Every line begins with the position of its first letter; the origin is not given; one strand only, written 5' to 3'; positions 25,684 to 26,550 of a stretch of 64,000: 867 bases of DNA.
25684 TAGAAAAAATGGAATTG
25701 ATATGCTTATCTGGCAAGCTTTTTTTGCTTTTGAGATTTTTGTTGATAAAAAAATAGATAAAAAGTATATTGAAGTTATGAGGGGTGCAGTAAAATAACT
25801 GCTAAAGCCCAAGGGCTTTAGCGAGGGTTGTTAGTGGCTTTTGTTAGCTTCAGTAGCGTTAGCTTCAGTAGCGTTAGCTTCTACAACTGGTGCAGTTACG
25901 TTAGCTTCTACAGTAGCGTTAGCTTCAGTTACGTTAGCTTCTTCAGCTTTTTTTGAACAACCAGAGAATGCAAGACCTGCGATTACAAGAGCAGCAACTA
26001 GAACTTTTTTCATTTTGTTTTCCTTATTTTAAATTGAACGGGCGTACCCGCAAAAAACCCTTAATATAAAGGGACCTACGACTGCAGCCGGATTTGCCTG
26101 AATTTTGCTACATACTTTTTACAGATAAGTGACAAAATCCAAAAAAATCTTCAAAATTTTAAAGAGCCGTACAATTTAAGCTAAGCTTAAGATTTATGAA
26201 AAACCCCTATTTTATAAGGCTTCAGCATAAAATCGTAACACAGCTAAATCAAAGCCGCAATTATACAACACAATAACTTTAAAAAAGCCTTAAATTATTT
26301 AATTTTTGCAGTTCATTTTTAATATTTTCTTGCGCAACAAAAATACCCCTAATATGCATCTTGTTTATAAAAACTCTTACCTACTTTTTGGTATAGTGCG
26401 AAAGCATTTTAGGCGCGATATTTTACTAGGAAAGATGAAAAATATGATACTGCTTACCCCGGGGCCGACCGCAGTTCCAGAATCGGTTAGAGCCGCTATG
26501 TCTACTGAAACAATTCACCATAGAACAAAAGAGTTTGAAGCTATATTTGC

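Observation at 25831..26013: Miniature lipoprotein whose mature part is six consecutive bacterial N-glycosylation sequons (natural 'glyco-tag')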

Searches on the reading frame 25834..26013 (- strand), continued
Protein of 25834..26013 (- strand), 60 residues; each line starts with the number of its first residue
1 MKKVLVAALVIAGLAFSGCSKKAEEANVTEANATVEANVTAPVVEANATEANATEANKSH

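Call 79: predict_structure(alignment_id=A1)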
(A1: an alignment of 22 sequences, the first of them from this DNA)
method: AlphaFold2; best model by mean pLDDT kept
length: 60 residues; sequences in the alignment: 22
mean_pLDDT: 53.7   pTM: 0.20
mean pLDDT of the five models: 53.7, 52.3, 51.4, 50.3, 48.8
residues with pLDDT >= 90: 0; 70-90: 0; 50-70: 36; < 50: 24
segments of 3 or more residues with pLDDT < 50: 24-27, 29-32, 34-36, 40-42, 44-47
pLDDT, mean of each block of 10 residues (from residue 1): 62 60 49 49 49 52
secondary structure, 60 per line:
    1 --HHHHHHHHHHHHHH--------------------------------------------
elements in order: H3-16

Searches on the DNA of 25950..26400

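Call 64: search_rna_families(source=window, start=25950, end=26400, threshold=evalue, max_evalue=10, show_alignments=2)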
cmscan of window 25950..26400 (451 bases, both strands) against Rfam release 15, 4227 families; matches with E-value up to 10: 8.
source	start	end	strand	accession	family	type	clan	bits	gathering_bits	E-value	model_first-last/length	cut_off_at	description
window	26138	26206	-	RF04319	BTncRNA_FopS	Gene; sRNA;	-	22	56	0.44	1-71/71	no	Bacteroidetes FopS (family of paralogous sRNAs)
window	26134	26206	-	RF02371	PyrG_leader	Cis-reg; leader;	-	17.8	65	9.1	1-78/78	no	PyrG leader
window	26011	26074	-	RF02980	freshwater-2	Cis-reg;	-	16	49.9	6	1-84/84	no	freshwater-2 RNA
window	26087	26176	+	RF01441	S_pombe_snR46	Gene; snRNA; snoRNA; HACA-box;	CL00021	15.8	60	4.3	1-168/168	no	small nulceolar RNA snR46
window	26088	26151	+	RF04172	MIR8675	Gene; miRNA;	-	15.1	90.8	7.5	1-95/95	no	MIR8675 microRNA precursor family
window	26152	26177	-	RF00066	U7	Gene; snRNA;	-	12.1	34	5.7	1-62/62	no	U7 small nuclear RNA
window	26354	26400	+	RF01669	P14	Gene; sRNA;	-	12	45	9.1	1-47/146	3'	Pseudomonas sRNA P14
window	26305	26371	+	RF02350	psRNA6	Gene; sRNA;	-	10.8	60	1.1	1-333/333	no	Nitrosomonas sRNA psRNA6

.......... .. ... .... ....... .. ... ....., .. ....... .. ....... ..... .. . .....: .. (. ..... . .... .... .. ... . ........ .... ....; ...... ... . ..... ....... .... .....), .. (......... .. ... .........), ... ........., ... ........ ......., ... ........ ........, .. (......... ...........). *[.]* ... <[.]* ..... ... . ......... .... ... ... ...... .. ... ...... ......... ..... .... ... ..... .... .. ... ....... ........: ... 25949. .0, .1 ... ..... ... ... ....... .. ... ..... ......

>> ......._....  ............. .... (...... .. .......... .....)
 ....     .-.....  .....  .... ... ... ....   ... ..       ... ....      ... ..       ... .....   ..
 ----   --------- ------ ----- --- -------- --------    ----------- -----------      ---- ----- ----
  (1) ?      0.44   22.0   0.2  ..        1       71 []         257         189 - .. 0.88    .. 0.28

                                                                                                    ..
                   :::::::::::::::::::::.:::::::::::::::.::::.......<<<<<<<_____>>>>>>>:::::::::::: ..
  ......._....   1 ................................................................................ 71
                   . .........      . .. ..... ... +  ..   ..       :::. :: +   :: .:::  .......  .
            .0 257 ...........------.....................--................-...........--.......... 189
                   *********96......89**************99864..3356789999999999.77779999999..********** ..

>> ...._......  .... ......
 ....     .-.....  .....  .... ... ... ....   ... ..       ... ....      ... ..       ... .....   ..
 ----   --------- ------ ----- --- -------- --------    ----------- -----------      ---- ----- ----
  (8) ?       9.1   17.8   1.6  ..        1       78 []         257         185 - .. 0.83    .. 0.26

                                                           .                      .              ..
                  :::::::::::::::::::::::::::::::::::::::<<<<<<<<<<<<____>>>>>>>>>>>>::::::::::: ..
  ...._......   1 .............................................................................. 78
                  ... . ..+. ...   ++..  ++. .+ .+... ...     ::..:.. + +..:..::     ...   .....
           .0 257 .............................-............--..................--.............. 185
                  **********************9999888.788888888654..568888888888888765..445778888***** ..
